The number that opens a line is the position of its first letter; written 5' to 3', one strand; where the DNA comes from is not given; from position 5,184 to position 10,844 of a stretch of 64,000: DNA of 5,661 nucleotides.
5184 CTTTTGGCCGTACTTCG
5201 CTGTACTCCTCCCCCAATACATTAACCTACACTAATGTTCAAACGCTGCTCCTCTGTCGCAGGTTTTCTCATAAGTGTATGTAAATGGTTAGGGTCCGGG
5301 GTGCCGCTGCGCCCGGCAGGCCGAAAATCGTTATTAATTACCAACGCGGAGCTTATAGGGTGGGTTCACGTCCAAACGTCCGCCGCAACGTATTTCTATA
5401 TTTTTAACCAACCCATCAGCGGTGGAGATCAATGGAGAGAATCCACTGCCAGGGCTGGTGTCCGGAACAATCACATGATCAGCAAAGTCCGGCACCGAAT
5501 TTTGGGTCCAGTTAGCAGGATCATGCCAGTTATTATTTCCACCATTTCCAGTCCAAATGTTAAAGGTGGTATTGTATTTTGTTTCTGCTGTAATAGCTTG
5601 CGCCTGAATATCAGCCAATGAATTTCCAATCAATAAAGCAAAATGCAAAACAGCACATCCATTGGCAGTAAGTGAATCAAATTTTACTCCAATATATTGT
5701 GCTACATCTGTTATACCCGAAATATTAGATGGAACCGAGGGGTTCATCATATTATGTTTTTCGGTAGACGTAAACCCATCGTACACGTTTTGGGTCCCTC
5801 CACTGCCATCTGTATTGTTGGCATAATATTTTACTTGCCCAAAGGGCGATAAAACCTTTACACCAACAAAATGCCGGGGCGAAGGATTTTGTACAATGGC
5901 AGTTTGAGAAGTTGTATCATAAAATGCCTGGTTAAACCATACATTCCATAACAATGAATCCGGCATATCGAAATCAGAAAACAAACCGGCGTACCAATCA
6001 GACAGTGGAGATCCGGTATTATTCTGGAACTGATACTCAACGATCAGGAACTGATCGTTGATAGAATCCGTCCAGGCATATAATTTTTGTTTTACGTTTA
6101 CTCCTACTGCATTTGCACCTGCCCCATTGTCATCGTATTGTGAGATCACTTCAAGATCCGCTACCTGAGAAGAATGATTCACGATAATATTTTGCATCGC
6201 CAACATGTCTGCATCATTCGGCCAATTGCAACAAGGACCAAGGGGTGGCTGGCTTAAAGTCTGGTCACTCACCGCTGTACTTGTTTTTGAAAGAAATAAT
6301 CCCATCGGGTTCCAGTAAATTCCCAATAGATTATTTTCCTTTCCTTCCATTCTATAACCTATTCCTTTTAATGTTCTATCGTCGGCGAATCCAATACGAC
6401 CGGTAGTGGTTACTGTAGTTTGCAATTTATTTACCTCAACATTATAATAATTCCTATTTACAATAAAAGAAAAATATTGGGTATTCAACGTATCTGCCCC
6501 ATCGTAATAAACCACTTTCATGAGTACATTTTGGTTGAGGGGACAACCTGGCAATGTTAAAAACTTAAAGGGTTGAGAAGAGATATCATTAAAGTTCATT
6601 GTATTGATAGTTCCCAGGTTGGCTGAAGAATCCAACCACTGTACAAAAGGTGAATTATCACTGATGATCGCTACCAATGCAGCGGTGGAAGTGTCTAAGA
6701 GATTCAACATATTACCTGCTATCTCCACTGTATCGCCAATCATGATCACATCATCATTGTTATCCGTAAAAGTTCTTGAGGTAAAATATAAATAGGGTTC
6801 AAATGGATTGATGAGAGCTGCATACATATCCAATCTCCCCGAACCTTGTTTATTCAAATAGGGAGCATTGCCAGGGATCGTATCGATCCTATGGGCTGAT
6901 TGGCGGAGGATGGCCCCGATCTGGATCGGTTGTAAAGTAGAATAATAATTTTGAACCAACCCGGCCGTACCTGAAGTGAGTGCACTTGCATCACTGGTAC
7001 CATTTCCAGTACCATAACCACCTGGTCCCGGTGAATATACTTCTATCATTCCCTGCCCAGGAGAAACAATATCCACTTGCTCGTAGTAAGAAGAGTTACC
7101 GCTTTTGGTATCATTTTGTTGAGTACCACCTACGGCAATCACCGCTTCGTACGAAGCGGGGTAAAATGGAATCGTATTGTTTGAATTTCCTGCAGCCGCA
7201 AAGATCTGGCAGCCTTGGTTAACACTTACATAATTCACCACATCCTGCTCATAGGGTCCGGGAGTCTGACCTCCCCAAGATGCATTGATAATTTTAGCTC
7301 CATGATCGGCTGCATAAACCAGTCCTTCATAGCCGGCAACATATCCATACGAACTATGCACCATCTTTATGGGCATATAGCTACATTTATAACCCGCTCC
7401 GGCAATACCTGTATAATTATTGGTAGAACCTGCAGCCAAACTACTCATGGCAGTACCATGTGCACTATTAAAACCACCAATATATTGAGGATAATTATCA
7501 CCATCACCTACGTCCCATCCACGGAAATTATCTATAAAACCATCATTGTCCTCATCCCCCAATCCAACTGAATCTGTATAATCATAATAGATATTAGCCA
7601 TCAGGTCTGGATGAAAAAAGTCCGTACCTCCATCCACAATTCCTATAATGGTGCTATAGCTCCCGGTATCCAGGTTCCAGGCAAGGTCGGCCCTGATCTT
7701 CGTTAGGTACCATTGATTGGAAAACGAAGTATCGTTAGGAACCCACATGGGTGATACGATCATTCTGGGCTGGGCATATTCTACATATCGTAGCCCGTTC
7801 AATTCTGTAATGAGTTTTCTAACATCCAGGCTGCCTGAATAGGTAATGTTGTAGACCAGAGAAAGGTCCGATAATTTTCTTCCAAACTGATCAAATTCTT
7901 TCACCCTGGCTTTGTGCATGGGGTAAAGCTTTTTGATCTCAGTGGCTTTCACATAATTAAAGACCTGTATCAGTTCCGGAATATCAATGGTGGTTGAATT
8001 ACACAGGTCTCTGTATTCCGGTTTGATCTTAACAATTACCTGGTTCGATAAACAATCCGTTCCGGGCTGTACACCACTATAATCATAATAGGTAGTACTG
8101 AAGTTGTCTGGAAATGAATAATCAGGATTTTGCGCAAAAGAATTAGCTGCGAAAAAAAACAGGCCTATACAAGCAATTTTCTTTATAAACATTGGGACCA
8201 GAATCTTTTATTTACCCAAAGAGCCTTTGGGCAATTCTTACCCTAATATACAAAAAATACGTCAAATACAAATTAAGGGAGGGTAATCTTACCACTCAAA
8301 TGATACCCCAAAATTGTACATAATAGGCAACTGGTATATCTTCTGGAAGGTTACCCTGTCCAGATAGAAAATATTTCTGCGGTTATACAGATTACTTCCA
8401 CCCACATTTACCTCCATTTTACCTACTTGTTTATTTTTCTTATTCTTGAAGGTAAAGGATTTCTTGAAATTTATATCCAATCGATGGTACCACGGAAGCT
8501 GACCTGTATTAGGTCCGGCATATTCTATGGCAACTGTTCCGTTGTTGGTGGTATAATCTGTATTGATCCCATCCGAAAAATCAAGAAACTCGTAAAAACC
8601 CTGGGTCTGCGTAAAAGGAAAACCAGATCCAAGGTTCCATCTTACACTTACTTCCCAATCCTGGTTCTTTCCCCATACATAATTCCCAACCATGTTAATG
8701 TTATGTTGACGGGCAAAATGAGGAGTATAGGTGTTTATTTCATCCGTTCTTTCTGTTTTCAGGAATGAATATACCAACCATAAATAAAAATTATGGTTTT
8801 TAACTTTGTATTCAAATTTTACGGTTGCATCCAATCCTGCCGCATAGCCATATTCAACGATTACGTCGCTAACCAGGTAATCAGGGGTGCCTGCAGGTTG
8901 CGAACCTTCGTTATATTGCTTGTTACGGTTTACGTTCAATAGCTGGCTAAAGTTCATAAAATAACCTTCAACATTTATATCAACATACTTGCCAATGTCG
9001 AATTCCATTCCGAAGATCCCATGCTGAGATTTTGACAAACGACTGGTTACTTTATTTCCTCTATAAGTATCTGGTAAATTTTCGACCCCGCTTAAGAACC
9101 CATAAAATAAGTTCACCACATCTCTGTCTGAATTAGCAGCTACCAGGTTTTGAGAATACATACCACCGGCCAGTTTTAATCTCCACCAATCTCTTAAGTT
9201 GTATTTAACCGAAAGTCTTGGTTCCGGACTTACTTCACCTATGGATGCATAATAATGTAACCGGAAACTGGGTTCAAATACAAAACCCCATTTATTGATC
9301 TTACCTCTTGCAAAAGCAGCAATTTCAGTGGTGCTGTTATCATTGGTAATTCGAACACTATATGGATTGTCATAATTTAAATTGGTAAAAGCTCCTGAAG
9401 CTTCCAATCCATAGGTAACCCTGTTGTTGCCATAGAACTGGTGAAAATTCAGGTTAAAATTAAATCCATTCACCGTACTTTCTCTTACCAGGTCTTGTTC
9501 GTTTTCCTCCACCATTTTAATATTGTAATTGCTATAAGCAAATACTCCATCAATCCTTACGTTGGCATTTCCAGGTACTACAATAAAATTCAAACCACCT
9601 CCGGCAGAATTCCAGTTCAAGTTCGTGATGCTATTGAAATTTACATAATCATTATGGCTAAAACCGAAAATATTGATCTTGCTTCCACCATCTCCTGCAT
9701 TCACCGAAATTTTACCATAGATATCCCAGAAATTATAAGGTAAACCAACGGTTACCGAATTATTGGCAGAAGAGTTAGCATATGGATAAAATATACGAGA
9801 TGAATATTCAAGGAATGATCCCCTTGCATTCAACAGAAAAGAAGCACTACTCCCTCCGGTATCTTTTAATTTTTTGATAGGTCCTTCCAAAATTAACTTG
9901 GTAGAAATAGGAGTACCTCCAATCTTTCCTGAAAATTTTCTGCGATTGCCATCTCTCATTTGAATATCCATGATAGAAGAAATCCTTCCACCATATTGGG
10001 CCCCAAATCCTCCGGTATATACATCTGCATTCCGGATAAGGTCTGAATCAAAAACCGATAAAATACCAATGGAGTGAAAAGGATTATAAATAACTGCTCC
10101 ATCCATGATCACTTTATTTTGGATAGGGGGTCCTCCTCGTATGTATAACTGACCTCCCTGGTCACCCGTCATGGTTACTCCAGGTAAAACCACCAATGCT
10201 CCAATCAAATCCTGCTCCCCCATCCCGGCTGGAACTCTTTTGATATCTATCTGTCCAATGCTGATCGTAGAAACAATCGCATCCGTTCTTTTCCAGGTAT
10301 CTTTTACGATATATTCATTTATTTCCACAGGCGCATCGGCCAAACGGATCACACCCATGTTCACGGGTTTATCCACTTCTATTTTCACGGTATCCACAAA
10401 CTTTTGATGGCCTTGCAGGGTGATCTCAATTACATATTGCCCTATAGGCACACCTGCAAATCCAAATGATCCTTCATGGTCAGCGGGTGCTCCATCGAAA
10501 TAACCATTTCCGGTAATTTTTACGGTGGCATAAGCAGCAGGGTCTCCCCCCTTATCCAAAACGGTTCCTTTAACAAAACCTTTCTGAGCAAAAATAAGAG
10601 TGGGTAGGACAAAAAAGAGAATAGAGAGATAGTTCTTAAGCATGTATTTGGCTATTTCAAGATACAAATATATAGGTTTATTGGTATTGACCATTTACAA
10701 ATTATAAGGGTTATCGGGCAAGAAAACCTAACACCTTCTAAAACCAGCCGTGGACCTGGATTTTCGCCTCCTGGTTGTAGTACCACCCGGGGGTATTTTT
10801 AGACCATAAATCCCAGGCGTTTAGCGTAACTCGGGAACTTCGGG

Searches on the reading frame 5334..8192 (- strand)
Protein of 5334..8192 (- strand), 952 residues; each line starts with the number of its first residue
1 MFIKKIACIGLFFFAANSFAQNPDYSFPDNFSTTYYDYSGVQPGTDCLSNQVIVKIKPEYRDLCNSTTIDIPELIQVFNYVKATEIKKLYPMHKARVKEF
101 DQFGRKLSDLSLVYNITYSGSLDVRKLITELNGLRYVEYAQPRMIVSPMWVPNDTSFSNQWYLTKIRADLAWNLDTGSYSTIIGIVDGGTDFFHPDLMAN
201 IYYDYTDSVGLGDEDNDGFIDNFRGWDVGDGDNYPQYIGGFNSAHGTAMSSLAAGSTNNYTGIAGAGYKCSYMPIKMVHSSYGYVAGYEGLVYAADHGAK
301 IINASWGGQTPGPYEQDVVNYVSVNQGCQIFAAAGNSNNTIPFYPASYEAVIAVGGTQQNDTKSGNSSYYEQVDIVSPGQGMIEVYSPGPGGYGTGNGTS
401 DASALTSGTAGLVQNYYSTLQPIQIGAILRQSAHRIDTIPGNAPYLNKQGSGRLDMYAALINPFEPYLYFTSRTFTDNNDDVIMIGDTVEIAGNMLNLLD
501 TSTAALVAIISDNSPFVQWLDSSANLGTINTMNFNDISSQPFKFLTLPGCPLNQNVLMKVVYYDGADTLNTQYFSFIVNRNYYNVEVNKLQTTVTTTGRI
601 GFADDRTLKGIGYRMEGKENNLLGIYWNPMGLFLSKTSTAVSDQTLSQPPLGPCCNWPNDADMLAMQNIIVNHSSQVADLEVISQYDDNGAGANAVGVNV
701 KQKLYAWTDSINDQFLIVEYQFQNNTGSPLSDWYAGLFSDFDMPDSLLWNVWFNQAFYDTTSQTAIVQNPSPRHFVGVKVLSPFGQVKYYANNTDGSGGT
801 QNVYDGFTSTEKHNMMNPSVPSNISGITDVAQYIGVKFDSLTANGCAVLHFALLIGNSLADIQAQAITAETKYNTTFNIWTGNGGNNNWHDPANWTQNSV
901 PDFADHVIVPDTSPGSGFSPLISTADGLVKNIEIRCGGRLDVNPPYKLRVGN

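Call 13: search_protein_families(library=pfam, proteins=[window:5334-8192:-])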
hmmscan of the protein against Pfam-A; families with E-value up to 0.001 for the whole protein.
window:5334-8192:- (952 aa): 1 family
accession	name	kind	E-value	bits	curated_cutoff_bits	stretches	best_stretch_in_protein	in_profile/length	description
PF00082.27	Peptidase_S8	-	4.1e-34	118.7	21.8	1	181-438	4-274/288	Subtilase family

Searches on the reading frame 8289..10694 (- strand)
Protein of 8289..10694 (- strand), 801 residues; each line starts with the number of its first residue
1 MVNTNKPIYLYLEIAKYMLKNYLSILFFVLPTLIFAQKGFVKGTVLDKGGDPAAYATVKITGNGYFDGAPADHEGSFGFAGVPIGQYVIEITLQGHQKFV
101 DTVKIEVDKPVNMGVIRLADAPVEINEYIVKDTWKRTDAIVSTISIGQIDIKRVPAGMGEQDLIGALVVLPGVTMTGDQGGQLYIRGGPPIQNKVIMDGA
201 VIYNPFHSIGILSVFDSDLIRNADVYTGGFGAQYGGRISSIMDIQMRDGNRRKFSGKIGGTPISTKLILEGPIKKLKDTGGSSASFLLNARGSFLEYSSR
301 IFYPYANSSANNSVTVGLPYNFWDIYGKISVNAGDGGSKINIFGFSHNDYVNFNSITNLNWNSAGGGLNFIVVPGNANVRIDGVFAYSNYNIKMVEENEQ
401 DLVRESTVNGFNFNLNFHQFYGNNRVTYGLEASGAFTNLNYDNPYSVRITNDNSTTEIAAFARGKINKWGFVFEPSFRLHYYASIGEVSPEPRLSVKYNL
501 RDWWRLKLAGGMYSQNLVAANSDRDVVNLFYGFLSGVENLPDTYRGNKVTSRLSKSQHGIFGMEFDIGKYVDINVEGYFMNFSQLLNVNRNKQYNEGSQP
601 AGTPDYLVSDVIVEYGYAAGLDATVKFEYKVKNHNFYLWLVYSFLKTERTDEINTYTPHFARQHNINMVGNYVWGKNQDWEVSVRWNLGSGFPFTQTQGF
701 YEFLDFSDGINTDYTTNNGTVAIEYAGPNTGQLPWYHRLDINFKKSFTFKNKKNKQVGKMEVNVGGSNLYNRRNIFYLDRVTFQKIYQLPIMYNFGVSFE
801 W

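Call 90: search_protein_families(library=pfam, proteins=[window:8289-10694:-], max_evalue=0.00001)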
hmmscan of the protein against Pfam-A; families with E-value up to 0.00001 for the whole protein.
window:8289-10694:- (801 aa): 3 families
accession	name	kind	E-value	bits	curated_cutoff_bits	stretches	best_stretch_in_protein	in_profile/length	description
PF13620.12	CarboxypepD_reg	-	4.8e-11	43.3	32.3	1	41-113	2-77/82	Carboxypeptidase regulatory-like domain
PF07715.20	Plug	-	3.8e-08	34.2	23.9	1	157-237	20-102/107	TonB-dependent Receptor Plug Domain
PF13715.12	CarbopepD_reg_2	-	7.4e-08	32.8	32.2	1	41-130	1-88/88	CarboxypepD_reg-like domain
